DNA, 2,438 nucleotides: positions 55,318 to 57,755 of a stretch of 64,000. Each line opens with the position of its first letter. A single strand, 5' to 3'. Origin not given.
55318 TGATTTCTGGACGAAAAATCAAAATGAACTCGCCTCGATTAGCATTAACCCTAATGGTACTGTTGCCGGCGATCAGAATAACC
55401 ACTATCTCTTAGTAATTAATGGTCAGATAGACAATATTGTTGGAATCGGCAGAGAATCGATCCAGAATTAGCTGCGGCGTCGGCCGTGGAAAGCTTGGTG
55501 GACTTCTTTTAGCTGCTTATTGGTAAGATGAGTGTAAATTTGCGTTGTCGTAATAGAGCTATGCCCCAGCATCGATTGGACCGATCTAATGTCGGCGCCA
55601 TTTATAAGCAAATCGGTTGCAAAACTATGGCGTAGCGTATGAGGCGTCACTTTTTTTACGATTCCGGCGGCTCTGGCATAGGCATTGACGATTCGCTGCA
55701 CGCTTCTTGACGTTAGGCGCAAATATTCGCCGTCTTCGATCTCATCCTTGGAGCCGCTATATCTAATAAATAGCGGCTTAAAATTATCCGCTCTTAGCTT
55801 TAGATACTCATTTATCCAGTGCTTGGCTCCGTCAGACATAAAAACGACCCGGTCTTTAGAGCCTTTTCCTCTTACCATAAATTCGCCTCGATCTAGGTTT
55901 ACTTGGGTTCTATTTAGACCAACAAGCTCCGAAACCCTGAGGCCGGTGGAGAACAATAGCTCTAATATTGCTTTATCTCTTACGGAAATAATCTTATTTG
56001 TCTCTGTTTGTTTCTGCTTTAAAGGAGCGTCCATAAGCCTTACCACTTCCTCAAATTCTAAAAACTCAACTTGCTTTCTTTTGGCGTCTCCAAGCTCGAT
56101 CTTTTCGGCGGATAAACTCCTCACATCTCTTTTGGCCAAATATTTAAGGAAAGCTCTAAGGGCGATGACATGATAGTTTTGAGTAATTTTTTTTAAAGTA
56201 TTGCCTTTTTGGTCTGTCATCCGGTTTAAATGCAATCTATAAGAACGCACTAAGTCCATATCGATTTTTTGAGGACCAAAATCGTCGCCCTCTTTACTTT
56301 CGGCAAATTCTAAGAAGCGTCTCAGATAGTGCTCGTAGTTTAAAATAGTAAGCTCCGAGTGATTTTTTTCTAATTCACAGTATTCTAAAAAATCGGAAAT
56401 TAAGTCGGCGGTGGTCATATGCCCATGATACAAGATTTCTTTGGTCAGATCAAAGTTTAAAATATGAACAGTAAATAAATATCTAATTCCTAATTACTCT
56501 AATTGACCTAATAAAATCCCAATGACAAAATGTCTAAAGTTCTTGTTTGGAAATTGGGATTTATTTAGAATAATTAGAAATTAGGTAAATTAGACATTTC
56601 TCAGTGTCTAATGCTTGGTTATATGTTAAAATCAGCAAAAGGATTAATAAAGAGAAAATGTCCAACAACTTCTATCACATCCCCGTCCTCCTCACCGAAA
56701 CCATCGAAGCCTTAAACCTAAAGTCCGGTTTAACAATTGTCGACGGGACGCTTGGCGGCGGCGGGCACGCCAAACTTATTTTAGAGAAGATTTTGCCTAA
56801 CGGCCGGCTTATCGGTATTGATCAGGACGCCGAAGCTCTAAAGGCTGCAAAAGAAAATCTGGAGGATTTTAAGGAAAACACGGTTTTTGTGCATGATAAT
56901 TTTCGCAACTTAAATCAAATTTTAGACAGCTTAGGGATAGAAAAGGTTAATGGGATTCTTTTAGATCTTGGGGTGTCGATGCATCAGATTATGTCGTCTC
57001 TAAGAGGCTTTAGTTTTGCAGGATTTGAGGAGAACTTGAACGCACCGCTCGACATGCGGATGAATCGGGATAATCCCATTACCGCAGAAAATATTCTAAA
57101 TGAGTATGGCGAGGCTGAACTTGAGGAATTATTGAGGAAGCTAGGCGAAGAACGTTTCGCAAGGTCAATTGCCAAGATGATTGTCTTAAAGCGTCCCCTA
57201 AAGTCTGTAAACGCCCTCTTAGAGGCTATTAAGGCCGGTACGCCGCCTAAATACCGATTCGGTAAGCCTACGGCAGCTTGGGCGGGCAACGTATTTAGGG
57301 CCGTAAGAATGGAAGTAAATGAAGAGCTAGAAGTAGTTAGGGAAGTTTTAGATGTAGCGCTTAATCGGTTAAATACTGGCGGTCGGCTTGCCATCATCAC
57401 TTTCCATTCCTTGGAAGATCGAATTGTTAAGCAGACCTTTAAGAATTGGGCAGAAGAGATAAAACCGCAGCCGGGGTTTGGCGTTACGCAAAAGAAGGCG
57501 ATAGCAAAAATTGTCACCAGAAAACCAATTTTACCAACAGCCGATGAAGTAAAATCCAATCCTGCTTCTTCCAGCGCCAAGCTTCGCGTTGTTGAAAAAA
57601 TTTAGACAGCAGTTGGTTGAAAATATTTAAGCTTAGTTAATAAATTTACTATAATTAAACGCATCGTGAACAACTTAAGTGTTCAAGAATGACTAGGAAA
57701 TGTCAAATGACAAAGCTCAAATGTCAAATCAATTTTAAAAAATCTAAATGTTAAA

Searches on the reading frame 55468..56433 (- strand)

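Call 58: search_protein_families(library=pfam, proteins=[window:55468-56433:-], max_evalue=0.01)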
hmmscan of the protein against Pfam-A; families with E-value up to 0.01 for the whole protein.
window:55468-56433:- (321 aa): 5 families
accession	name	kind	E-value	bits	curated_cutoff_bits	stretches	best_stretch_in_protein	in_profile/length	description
PF00589.27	Phage_integrase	-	3.8e-43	147.7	27.1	1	124-305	2-170/172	Phage integrase family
PF02899.23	Phage_int_SAM_1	-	4.9e-10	40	22.3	1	12-102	1-82/83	Phage integrase, N-terminal SAM-like domain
PF13102.12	Phage_int_SAM_5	-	3.1e-07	31.1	22.3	1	15-103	6-86/98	Phage integrase SAM-like domain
PF13495.12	Phage_int_SAM_4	-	1.7e-06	28.8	27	1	11-104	1-83/85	Phage integrase, N-terminal SAM-like domain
PF18734.6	HEPN_AbiU2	-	0.0035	17.3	26.8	1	61-156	49-131/193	AbiU2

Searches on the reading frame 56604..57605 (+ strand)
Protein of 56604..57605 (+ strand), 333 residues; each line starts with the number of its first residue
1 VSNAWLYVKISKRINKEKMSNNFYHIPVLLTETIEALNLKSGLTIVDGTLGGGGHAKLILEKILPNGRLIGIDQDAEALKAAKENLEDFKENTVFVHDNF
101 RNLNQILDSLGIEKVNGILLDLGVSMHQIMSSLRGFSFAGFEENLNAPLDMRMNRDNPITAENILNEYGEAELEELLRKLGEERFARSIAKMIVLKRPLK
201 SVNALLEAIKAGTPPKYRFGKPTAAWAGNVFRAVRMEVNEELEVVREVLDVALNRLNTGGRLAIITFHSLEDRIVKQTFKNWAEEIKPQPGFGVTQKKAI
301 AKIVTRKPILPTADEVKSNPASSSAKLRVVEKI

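Call 58: search_protein_families(library=pfam, proteins=[window:56604-57605:+], max_evalue=0.01)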
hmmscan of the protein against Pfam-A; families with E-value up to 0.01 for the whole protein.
window:56604-57605:+ (333 aa): 8 families
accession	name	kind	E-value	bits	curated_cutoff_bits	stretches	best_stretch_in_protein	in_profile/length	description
PF01795.25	Methyltransf_5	-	3.9e-100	335.8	27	1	22-333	1-309/309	MraW methylase family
PF13847.12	Methyltransf_31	-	4e-07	30.3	27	1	40-106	2-69/145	Methyltransferase domain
PF05175.20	MTS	-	7.2e-06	26.2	23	0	239-294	113-168/170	Methyltransferase small domain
PF01209.24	Ubie_methyltran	-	1.1e-05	25.4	20.1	0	33-109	39-116/233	ubiE/COQ5 methyltransferase family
PF13649.12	Methyltransf_25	-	0.00025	22.1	27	1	46-104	2-59/97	Methyltransferase domain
PF01135.25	PCMT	-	0.0022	18.2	20.3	1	25-97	57-129/210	Protein-L-isoaspartate(D-aspartate) O-methyltransferase (PCMT)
PF01189.24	Methyltr_RsmB-F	-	0.0027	17.8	27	1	36-126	3-91/199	16S rRNA methyltransferase RsmB/F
PF08242.18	Methyltransf_12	-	0.0063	17.7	30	0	51-97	6-51/98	Methyltransferase domain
